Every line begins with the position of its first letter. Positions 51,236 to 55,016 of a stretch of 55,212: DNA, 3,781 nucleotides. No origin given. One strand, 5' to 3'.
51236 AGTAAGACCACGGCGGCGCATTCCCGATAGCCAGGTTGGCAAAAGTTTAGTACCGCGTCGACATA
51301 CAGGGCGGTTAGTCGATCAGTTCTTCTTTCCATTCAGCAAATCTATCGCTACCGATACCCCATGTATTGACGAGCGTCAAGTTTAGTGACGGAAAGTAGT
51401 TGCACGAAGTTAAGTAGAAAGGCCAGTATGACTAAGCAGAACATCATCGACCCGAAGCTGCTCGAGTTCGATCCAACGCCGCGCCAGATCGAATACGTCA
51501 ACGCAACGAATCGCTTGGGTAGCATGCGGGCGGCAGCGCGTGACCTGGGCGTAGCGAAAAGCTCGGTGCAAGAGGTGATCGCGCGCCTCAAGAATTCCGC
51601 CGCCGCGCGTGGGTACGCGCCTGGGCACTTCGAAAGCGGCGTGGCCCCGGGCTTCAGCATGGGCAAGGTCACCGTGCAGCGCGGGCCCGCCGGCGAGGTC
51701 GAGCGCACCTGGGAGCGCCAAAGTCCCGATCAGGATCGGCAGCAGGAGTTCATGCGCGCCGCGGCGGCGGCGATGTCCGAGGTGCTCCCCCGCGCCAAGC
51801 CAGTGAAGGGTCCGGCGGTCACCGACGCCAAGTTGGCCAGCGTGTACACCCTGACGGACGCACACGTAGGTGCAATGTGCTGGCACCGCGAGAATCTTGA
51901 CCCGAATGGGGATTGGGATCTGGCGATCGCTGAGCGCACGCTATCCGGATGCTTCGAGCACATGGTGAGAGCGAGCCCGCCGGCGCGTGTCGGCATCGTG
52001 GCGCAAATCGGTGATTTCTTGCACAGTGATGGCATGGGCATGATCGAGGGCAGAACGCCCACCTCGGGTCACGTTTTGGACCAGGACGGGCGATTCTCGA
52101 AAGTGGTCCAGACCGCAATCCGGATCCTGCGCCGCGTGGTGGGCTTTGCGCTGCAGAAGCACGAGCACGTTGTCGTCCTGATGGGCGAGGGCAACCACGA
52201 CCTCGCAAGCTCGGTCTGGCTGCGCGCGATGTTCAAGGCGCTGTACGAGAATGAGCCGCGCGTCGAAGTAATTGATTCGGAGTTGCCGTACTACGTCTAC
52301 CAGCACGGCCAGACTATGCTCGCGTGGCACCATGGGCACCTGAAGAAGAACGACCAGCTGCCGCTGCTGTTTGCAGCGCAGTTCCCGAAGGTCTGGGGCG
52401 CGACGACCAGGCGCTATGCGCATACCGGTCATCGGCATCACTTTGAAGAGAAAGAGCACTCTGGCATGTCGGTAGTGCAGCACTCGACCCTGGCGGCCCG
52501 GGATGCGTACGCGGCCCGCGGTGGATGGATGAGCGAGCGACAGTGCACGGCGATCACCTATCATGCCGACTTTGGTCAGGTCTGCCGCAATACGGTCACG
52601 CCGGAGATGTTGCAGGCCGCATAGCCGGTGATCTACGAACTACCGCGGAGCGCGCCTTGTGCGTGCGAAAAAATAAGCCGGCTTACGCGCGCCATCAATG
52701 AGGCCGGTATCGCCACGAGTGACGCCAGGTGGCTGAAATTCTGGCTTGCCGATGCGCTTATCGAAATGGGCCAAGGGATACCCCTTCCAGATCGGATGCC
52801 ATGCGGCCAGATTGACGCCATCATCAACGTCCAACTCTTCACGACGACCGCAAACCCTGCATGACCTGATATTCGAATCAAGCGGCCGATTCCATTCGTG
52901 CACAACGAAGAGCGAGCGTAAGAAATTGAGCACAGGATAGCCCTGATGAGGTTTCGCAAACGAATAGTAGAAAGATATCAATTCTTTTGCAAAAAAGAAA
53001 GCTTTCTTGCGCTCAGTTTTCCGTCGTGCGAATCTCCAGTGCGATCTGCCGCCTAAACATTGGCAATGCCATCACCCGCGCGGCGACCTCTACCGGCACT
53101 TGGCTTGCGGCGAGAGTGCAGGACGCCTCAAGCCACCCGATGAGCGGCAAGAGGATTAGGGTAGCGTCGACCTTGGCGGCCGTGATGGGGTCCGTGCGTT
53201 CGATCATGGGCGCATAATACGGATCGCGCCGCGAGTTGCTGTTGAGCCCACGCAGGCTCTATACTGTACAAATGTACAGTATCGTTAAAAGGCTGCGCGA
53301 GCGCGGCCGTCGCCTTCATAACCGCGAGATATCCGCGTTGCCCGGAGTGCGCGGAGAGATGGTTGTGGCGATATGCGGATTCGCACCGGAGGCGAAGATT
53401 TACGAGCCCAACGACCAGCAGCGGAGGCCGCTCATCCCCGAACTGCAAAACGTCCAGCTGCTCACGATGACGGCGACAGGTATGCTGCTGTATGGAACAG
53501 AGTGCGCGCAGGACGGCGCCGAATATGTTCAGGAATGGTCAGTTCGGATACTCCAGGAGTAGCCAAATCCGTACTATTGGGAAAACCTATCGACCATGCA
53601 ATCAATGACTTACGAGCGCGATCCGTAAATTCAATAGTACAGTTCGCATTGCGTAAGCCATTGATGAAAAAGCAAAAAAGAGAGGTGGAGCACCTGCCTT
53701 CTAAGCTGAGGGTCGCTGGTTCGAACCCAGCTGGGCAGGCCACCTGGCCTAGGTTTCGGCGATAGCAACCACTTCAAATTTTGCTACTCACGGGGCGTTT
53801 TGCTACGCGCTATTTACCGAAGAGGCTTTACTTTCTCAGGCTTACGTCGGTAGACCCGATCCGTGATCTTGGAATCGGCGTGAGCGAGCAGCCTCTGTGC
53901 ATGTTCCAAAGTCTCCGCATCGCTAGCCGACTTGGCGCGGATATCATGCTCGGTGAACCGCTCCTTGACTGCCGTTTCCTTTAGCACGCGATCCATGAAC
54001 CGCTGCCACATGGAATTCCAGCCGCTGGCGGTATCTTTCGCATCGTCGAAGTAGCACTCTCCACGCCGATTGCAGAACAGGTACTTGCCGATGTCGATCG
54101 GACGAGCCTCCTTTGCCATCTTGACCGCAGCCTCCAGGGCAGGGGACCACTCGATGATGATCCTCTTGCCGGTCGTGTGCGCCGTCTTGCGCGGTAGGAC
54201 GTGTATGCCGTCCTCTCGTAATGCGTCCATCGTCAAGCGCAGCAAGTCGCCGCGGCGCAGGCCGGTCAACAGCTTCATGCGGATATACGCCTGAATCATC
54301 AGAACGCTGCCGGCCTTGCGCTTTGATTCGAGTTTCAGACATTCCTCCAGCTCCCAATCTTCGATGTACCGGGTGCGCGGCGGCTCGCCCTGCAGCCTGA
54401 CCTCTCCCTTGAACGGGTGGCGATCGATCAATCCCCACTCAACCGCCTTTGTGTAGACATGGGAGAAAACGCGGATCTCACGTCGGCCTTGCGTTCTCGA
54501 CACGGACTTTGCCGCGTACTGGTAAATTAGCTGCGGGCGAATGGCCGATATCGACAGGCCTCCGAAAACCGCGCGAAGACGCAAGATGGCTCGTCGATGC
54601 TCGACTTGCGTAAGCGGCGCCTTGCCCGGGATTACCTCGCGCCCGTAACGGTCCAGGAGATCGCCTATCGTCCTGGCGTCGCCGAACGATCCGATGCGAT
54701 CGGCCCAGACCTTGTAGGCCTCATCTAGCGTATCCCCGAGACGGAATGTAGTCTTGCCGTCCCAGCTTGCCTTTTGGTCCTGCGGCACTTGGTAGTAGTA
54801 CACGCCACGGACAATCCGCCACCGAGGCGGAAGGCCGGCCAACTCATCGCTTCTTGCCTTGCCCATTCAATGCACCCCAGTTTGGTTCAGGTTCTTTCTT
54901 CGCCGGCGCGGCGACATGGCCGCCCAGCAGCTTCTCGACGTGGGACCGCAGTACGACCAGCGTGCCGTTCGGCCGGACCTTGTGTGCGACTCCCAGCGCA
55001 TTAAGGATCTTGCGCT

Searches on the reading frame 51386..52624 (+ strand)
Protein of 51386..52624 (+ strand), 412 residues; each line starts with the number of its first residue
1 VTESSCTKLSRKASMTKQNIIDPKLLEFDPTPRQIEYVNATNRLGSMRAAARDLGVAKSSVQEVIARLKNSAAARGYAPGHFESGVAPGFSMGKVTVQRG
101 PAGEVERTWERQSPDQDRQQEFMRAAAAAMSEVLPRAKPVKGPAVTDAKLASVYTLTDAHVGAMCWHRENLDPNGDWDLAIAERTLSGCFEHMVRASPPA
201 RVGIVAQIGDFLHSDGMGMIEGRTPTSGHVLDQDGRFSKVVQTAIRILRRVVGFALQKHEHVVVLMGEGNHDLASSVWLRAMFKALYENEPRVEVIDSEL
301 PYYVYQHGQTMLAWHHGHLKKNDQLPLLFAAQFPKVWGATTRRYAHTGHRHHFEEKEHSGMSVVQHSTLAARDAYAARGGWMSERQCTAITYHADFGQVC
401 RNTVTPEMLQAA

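Call 19: search_protein_families(library=pfam, proteins=[window:51386-52624:+], max_evalue=0.01)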
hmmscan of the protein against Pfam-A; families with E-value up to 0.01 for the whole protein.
window:51386-52624:+ (412 aa): 1 family
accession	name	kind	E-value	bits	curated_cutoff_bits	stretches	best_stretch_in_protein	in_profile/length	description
PF00126.33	HTH_1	-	2.5e-05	24.6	26.6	1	33-71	2-40/60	Bacterial regulatory helix-turn-helix protein, lysR family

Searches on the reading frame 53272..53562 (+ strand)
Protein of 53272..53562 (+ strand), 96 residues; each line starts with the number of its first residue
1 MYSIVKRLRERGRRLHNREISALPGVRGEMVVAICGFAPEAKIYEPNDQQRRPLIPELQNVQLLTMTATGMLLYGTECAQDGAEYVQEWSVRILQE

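Call 42: find_related_loci(query=window:53272-53562:+, collection=viral_contigs, flank=2500)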
Query window:53272-53562:+ (96 aa) in viral_contigs; peptide patterns used: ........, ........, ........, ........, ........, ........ (x = any residue, [..] = any of these).
37 stretches matched a pattern; 29 encode a relative of the query (tblastn E <= 1e-3); 29 distinct loci.
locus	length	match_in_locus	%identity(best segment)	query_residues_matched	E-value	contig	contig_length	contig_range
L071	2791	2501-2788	99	1-96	7e-64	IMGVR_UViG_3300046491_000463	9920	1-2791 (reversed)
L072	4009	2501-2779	88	1-93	3e-54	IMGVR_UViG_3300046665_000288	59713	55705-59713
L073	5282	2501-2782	84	1-94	2e-52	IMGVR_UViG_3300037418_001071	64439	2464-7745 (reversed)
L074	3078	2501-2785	83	1-95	1e-51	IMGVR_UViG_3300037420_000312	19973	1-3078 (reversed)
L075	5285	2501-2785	83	1-95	1e-51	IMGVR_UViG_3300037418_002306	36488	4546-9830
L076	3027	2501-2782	79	1-94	2e-49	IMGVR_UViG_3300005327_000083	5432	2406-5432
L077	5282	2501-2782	79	1-94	5e-49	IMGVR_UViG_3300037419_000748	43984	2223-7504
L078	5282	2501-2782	79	1-94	5e-49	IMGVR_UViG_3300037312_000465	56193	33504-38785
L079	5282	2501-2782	79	1-94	5e-49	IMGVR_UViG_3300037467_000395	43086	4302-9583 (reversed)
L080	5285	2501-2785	77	1-95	1e-48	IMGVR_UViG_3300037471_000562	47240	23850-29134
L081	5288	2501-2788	77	1-96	4e-48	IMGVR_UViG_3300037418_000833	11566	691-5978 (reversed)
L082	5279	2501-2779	78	1-93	5e-48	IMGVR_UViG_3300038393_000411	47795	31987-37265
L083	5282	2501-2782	78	1-94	2e-47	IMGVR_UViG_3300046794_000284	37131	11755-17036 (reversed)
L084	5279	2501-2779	77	1-93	6e-47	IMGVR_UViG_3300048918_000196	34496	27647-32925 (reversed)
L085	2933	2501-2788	75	1-96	3e-46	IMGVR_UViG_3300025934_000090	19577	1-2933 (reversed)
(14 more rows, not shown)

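Call 55: search_protein_families(library=pfam, proteins=[window:53272-53562:+], max_evalue=1)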
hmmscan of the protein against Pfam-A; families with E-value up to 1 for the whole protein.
window:53272-53562:+ (96 aa): 0 families

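Call 71: predict_structure(alignment_id=A6)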
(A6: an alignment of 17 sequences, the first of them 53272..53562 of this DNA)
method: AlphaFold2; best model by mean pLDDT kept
length: 96 residues; sequences in the alignment: 17
mean_pLDDT: 75.7   pTM: 0.60
mean pLDDT of the five models: 75.7, 66.0, 50.0, 42.5, 42.1
residues with pLDDT >= 90: 0; 70-90: 73; 50-70: 23; < 50: 0
segments of 3 or more residues with pLDDT < 50: none
pLDDT, mean of each block of 10 residues (from residue 1): 80 62 67 69 78 74 82 83 85 76
secondary structure, 60 per line:
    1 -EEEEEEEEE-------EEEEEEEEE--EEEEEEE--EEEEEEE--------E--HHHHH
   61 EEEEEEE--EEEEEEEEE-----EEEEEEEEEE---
elements in order: E2-10 E18-26 E29-35 E38-44 H56-60 E61-67 E70-78 E84-93

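Call 73: fold_search(model_id=the predicted structure, library=pdb)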
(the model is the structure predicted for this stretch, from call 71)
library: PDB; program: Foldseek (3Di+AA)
matches with E <= 10: 641; with E <= 0.001: 0
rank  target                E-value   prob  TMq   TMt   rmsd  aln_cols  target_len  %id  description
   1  6hs7_A                3.5e-01  0.25  0.32  0.09  12.8       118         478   10  Type VI membrane complex (released 2019-03-27)
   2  6byt_A                4.2e-01  0.33  0.31  0.08  14.9       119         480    8  Complex structure of LOR107 mutant (R320) with tetrasaccharide substrate (released 2018-02-07)
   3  3a1j_C                4.4e-01  0.25  0.33  0.15  16.0       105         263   11  Crystal structure of the human Rad9-Hus1-Rad1 complex (released 2009-06-02)
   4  6jq9_A                4.6e-01  0.57  0.31  0.08   7.8        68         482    7  Crystal structure of a lyase from Alteromonas sp. (released 2020-04-01)
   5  3u12_A                5.4e-01  0.18  0.24  0.23   9.6        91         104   12  The pleckstrin homology (PH) domain of USP37 (released 2011-11-09)
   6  6ixh_P                5.7e-01  0.18  0.32  0.10  13.3       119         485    9  Type VI secretion system membrane core complex (released 2019-01-23)
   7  8wu8_C                7.5e-01  0.15  0.32  0.14  15.4       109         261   12  Crystal structure of the human RAD9-RAD1(F64A/M256A/F266A)-HUS1-RHINO(88-99) complex (released 2024-02-14)
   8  6d0t_A                7.9e-01  0.28  0.36  0.33  10.9       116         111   11  De novo design of a fluorescence-activating beta barrel - BB1 (released 2018-09-19)
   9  8hku_L45A             8.8e-01  0.11  0.28  0.27   9.6       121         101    5  Cryo-EM Structures and Translocation Mechanism of Crenarchaeota Ribosome (released 2023-08-16)
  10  3uqh_B                8.8e-01  0.06  0.19  0.14  12.6       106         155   13  Crystal structure of aba receptor pyl10 (apo) (released 2011-12-14)
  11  6byp_A                9.3e-01  0.13  0.26  0.08  14.7       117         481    8  Structure of PL24 family Polysaccharide lyase-LOR107 (released 2018-02-07)
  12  4y7l_B                9.3e-01  0.12  0.29  0.16  12.9       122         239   11  T6SS protein TssM C-terminal domain (869-1107) from EAEC (released 2015-08-05)
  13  6jq9_B                9.8e-01  0.38  0.30  0.08   8.1        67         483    7  Crystal structure of a lyase from Alteromonas sp. (released 2020-04-01)
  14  6hs7_a                9.8e-01  0.11  0.29  0.08  13.0       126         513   13  Type VI membrane complex (released 2019-03-27)
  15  7mld                  9.8e-01  0.04  0.17  0.12  15.3       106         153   11  PYL10 bound to the ABA pan-antagonist antabactin (released 2021-09-29)
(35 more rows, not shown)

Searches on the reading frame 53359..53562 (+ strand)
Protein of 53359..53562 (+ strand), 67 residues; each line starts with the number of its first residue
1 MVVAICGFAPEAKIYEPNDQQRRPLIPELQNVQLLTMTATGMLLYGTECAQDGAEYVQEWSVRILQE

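Call 18: search_protein_families(library=phrogs, proteins=[window:53359-53562:+], max_evalue=0.01)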
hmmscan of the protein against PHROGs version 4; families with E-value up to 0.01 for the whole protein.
window:53359-53562:+ (67 aa): 1 family
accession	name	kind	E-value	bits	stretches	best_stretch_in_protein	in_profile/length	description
phrog_5560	-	unknown function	7.8e-06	27.2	1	12-63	40-88/90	-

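Call 19: search_protein_families(library=pfam, proteins=[window:53359-53562:+], max_evalue=0.01)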
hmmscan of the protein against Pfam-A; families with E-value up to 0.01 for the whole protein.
window:53359-53562:+ (67 aa): 0 families

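Call 23: find_homologous_proteins(query=window:53359-53562:+, max_evalue=0.001)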
Query window:53359-53562:+ (67 aa): 17 proteins with E <= 0.001 among 17 candidates.
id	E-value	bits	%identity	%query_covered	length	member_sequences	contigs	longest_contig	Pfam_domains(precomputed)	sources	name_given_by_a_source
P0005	2.7e-32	127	91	97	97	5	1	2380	-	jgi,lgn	jgi:hypothetical protein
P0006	1.5e-29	118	79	100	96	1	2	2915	-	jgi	jgi:hypothetical protein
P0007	5.4e-29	116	85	97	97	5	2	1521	-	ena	-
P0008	3.6e-28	114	79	100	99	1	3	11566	-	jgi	jgi:hypothetical protein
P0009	2.9e-27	111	77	97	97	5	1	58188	-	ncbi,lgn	-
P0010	3.0e-27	111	82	97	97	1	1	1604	-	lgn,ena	-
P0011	5.7e-27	110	78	100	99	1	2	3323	-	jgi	jgi:hypothetical protein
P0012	6.3e-26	107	80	97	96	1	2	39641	-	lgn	-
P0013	1.4e-25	106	75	97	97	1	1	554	-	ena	-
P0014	3.7e-25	104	74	97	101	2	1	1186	-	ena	-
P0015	3.9e-25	104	74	99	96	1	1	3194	-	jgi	jgi:hypothetical protein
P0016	7.1e-25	103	77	96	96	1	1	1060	-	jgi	jgi:hypothetical protein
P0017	1.9e-24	102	79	94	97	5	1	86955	-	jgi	jgi:hypothetical protein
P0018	6.9e-24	100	73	96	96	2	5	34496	-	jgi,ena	jgi:hypothetical protein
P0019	9.9e-24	100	73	94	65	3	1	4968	-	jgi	-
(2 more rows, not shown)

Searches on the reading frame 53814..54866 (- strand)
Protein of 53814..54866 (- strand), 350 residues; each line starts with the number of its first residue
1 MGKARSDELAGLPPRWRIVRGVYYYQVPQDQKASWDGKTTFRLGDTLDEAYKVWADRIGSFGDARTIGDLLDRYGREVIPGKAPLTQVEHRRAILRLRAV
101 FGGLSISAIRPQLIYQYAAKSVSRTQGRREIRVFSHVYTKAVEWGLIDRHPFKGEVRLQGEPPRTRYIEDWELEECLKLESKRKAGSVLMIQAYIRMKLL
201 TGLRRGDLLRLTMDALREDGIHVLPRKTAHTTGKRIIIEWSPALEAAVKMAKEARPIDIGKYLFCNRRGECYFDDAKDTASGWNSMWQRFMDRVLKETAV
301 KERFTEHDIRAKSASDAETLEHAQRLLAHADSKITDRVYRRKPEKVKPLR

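Call 19: search_protein_families(library=pfam, proteins=[window:53814-54866:-], max_evalue=0.01)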
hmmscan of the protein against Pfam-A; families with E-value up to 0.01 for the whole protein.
window:53814-54866:- (350 aa): 1 family
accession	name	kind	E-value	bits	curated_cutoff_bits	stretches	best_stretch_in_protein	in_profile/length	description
PF00589.27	Phage_integrase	-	5.1e-08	33.3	27.1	1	191-342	24-168/172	Phage integrase family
